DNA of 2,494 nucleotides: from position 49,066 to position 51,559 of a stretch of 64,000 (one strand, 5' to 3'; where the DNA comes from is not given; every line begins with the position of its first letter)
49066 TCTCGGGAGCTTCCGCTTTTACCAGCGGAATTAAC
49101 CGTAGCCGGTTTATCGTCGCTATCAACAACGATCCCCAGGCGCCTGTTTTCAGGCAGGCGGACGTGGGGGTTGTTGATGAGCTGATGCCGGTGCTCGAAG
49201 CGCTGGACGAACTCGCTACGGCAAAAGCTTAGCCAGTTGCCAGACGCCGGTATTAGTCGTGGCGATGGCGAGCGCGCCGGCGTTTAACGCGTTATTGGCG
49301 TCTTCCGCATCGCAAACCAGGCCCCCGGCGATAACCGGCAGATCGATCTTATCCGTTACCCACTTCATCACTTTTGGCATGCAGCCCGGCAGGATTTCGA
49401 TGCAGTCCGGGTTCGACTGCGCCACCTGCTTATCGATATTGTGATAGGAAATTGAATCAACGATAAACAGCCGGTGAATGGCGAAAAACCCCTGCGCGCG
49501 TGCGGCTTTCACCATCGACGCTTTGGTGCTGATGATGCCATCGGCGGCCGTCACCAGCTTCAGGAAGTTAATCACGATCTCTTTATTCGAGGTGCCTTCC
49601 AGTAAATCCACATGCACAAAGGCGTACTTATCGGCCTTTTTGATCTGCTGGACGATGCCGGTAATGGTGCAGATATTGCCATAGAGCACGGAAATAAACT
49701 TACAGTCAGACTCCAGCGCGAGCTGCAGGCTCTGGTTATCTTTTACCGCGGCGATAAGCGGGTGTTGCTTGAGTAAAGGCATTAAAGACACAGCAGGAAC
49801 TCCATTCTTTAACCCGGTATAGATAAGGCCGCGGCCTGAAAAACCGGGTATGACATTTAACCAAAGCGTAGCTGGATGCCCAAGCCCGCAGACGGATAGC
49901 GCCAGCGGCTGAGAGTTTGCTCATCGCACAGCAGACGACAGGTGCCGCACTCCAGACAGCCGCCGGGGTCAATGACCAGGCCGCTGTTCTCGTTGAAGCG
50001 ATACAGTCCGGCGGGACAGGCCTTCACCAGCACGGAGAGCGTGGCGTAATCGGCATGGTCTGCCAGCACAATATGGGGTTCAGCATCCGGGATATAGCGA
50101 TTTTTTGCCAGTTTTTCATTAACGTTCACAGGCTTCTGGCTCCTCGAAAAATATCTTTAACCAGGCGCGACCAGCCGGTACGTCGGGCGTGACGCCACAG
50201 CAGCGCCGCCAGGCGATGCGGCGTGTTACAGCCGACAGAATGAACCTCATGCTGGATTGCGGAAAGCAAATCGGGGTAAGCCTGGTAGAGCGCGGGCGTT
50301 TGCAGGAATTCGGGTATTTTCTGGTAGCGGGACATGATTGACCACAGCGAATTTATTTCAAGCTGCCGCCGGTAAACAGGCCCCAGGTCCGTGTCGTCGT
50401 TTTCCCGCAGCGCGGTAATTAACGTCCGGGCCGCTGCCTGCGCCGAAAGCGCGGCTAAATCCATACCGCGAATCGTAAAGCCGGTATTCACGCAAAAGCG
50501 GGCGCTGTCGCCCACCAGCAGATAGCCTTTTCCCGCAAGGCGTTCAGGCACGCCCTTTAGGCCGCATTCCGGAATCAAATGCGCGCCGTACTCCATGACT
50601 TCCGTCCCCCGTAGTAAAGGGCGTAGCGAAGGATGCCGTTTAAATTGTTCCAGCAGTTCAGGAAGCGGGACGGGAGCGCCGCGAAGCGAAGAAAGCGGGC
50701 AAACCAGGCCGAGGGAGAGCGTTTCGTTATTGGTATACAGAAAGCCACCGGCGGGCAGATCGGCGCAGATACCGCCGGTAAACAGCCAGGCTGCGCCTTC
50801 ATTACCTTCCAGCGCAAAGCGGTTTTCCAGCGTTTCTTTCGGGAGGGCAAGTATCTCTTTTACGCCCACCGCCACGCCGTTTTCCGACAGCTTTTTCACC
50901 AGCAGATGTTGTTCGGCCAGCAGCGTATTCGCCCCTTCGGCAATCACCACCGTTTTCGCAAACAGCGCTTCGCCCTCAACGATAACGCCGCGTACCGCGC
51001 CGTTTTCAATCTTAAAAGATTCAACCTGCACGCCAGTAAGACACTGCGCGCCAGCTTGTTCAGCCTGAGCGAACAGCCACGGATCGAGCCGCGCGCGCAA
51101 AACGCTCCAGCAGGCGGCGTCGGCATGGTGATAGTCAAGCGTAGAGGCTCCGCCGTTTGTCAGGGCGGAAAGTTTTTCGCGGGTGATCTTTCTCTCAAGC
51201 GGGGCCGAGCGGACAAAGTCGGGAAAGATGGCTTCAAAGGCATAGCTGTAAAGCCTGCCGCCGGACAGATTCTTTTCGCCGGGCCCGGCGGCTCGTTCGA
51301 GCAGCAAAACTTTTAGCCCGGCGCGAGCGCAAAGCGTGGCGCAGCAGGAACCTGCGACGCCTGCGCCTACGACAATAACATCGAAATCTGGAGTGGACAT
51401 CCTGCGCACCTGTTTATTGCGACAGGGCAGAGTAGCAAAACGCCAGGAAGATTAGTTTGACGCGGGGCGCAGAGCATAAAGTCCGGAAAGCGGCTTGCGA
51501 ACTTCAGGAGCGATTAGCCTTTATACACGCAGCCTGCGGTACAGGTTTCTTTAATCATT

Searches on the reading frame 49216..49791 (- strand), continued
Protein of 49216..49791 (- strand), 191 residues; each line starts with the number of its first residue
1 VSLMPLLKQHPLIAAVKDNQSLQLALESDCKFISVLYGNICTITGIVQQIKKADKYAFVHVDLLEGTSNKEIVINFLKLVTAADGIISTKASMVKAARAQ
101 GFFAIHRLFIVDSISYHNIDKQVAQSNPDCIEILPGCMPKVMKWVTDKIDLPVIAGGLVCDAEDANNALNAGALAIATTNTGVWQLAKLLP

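Call 38: find_encoding_contigs(protein=P0073, flank=10000, max_places=1)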
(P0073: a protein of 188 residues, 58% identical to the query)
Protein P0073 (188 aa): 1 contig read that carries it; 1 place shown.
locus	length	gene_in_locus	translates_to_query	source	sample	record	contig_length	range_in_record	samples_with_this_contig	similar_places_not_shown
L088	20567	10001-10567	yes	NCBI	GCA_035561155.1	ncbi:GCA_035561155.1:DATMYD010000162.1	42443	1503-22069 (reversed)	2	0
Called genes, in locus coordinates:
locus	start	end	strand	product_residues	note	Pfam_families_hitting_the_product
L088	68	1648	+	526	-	PF02652:Lactate_perm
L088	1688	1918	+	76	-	-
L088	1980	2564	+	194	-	PF04982:TM_HPP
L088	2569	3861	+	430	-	PF00654:Voltage_CLC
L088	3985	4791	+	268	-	PF02110:HK, PF01256:Carb_kinase, PF08543:Phos_pyr_kin (weak)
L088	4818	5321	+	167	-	PF09512:ThiW, PF12822:ECF_trnsprt (weak)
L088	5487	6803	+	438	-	-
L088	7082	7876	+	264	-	PF11299:DUF3100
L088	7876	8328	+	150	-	-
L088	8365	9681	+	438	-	PF01546:Peptidase_M20, PF07687:M20_dimer (weak)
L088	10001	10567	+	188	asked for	PF04309:G3P_antiterm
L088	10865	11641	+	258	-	PF00106:adh_short, PF08659:KR, PF13561:adh_short_C2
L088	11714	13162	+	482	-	PF01565:FAD_binding_4, PF02913:FAD-oxidase_C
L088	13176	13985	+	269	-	PF01012:ETF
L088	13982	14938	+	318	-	PF01012:ETF (weak), PF00766:ETF_alpha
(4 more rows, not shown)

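Call 39: find_encoding_contigs(protein=P0075, flank=10000, max_places=1)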
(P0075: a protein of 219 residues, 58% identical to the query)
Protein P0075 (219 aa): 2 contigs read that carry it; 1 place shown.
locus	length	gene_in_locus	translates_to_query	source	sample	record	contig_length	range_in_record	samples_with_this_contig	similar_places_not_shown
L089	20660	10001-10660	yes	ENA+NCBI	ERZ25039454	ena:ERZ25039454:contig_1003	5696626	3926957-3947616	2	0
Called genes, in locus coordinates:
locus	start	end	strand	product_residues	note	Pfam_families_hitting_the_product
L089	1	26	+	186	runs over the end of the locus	PF03007:WS_DGAT_cat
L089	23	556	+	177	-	-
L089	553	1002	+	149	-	PF06974:WS_DGAT_C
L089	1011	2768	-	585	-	PF01734:Patatin, PF09695:YtfJ_HI0045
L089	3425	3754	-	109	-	PF07879:PHB_acc_N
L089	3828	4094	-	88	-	-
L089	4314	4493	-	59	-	-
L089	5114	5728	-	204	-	PF01656:CbiA, PF02374:ArsA_ATPase, PF10609:ParA (weak), PF13614:AAA_31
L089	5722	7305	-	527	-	PF00732:GMC_oxred_N (faint), PF00890:FAD_binding_2 (weak), PF01266:DAO (faint), PF13450:NAD_binding_8, PF05199:GMC_oxred_C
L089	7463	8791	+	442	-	PF13638:PIN_4, PF02562:PhoH, PF13245:AAA_19 (faint), PF13604:AAA_30 (faint)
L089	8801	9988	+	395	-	PF02746:MR_MLE_N, PF13378:MR_MLE_C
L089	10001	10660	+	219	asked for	PF04309:G3P_antiterm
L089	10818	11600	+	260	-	PF00106:adh_short, PF08659:KR, PF13561:adh_short_C2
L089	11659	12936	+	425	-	PF07690:MFS_1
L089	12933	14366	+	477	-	PF00370:FGGY_N, PF02782:FGGY_C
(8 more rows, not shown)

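Call 41: search_solved_structures(query=window:49216-49791:-, max_evalue=0.001, show_alignments=3)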
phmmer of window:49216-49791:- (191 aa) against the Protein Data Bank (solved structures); distinct sequences matched with E-value up to 0.001: 2.
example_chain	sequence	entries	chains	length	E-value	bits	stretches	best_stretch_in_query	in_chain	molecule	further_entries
3kts_A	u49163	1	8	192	1.7e-32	115.9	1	8-185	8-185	Glycerol uptake operon antiterminator regulatory protein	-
1vkf_A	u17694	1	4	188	4e-13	52.8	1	12-189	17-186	glycerol uptake operon antiterminator-related protein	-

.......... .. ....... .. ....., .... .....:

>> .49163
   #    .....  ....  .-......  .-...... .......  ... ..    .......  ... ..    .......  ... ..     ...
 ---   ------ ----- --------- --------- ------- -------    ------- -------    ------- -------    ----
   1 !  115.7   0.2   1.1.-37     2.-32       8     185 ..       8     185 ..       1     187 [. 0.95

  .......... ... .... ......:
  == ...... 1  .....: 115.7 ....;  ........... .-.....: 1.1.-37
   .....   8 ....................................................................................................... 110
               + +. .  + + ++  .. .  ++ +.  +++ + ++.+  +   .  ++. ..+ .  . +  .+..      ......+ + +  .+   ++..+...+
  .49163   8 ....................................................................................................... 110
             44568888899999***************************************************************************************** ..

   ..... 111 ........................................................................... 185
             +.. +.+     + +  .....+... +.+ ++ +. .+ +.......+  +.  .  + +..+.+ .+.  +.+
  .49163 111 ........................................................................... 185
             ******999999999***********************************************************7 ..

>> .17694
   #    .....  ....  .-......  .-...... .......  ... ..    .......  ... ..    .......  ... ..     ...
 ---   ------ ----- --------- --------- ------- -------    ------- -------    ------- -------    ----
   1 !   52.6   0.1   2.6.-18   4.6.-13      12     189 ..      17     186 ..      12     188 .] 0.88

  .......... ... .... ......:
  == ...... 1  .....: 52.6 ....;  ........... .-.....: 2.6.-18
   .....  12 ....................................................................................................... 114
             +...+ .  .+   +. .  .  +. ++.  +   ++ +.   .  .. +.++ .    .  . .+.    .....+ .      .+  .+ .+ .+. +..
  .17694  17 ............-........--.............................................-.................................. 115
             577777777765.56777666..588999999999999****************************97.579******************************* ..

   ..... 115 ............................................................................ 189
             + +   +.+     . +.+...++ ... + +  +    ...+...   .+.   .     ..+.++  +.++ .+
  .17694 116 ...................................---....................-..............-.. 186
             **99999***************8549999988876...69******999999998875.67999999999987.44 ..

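Call 86: find_encoding_contigs(protein=P0115, flank=10000, max_places=1)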
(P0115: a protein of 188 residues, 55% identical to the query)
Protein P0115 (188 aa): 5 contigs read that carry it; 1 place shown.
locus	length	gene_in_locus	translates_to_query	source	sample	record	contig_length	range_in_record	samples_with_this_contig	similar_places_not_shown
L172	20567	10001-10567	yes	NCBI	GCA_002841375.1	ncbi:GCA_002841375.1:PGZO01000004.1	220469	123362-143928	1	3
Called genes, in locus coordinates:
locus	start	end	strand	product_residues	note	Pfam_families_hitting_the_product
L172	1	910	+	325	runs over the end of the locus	PF00490:ALAD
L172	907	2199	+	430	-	PF00202:Aminotran_3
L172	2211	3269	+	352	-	PF11760:CbiG_N, PF11761:CbiG_mid, PF01890:CbiG_C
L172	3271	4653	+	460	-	PF01656:CbiA, PF13500:AAA_26 (weak), PF07685:GATase_3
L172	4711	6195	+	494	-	PF01656:CbiA, PF13500:AAA_26, PF07685:GATase_3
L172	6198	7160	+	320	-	PF03186:CobD_Cbib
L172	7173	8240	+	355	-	PF00155:Aminotran_1_2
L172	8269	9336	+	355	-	PF02277:DBI_PRT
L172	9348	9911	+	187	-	PF02283:CobU, PF13479:AAA_24 (weak)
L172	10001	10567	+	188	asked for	PF04309:G3P_antiterm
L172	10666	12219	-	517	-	PF02028:BCCT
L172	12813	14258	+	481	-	PF01565:FAD_binding_4, PF02913:FAD-oxidase_C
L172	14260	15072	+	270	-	PF01012:ETF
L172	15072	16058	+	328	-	PF01012:ETF (weak), PF00766:ETF_alpha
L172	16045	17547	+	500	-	PF01565:FAD_binding_4, PF02913:FAD-oxidase_C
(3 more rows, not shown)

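Call 87: find_encoding_contigs(protein=P0085, flank=10000, max_places=1)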
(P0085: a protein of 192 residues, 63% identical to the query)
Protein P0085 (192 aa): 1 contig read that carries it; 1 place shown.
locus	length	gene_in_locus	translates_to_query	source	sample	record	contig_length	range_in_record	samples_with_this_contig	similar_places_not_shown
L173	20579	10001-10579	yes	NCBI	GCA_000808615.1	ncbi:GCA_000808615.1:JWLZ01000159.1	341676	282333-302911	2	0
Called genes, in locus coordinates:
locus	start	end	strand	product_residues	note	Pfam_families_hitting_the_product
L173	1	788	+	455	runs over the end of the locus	PF03606:DcuC, PF06808:DctM (weak)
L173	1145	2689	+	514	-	PF08448:PAS_4 (weak), PF13426:PAS_9, PF00989:PAS, PF08447:PAS_3, PF00015:MCPsignal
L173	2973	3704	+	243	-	PF00486:Trans_reg_C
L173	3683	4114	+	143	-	-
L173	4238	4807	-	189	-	PF07963:N_methyl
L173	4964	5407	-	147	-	PF06146:PsiE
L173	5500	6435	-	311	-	PF00582:Usp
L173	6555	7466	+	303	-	PF00126:HTH_1, PF03466:LysR_substrate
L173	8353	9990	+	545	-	PF02028:BCCT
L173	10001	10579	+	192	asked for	PF04309:G3P_antiterm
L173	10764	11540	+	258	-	PF00106:adh_short, PF08659:KR, PF13561:adh_short_C2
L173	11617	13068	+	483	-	PF01565:FAD_binding_4, PF02913:FAD-oxidase_C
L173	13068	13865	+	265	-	PF01012:ETF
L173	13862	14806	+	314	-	PF00766:ETF_alpha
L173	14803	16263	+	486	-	PF01565:FAD_binding_4, PF02913:FAD-oxidase_C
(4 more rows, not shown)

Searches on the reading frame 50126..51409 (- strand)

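Call 17: search_protein_families(library=pfam, proteins=[window:50126-51409:-], max_evalue=0.00001)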
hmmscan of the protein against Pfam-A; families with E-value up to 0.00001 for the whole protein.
window:50126-51409:- (427 aa): 10 families
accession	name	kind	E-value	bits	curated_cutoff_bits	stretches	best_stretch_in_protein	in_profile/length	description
PF01266.30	DAO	-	7.7e-15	55.7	27.9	2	10-45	1-38/353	FAD dependent oxidoreductase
PF12831.13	FAD_oxidored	-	6.5e-11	42.6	27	1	10-154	1-140/416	FAD dependent oxidoreductase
PF03486.20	HI0933_like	-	1.2e-08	35.1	50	1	10-161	2-165/244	HI0933-like protein Rossmann domain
PF13450.12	NAD_binding_8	-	1.7e-08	35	21.9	1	13-44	1-32/68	NAD(P)-binding Rossmann-like domain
PF01494.25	FAD_binding_3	-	1.8e-08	34.5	22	1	9-167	2-166/349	FAD binding domain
PF01946.23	Thi4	-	5.4e-08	32.8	26.2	1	9-56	18-66/235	Thi4 family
PF00890.30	FAD_binding_2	-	5.6e-08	32.8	20.4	1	10-42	1-33/414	FAD binding domain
PF07992.20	Pyr_redox_2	-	7.3e-07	29.3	26.1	1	9-162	1-111/291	Pyridine nucleotide-disulphide oxidoreductase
PF01134.28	GIDA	-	2.2e-06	27.4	22.1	0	10-38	1-29/391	Glucose inhibited division protein A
PF21162.3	ETFQO_UQ-bd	-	8.4e-06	26.7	27.7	0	181-278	3-95/96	ETF-QO, ubiquinone-binding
